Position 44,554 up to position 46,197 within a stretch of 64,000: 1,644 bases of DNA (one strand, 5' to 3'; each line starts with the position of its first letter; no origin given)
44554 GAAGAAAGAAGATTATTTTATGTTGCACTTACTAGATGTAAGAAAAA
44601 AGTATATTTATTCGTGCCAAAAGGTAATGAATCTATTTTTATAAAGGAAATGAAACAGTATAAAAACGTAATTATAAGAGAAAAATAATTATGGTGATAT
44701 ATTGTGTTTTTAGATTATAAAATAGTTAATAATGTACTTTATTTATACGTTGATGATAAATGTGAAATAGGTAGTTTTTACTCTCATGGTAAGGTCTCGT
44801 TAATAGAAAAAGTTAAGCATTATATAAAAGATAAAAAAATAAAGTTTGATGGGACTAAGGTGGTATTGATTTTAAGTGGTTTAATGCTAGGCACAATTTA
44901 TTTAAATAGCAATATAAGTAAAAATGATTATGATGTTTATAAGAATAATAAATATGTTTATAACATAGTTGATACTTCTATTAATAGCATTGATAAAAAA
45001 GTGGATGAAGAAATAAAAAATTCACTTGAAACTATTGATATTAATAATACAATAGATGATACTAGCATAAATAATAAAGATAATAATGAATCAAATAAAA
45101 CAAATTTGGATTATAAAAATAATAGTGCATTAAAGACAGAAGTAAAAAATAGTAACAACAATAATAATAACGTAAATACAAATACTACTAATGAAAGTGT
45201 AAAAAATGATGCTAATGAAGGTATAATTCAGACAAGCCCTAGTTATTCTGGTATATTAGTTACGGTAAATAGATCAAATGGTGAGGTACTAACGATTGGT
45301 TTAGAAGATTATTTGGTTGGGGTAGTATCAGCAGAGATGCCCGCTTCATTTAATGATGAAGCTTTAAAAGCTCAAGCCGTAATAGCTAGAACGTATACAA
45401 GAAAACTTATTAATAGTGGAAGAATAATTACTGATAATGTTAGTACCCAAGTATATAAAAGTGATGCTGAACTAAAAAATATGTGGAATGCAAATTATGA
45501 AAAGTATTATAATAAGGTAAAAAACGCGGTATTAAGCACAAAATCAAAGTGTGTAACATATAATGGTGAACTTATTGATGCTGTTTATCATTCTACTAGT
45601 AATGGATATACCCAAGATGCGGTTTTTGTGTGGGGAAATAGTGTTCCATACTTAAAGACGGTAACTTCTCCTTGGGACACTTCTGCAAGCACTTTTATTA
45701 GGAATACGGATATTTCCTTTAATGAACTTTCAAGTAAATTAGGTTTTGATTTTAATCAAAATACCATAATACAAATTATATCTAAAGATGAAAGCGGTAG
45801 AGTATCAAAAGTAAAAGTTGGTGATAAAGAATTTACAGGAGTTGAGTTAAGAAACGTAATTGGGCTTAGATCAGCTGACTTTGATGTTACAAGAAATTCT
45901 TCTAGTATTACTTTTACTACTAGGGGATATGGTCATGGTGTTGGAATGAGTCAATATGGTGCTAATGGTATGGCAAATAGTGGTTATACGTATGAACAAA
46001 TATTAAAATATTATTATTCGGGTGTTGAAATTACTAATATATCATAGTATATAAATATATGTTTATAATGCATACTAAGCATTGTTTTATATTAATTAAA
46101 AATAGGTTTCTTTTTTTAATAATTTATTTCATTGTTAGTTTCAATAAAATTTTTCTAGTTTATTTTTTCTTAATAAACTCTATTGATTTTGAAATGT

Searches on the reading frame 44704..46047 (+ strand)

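Call 32: search_protein_families(library=pfam, proteins=[window:44704-46047:+], max_evalue=0.001)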
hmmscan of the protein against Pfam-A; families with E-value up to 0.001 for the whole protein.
window:44704-46047:+ (447 aa): 1 family
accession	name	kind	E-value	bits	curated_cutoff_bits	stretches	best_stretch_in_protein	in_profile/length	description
PF08486.15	SpoIID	-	1.7e-22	80.3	23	1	193-286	6-97/97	Stage II sporulation protein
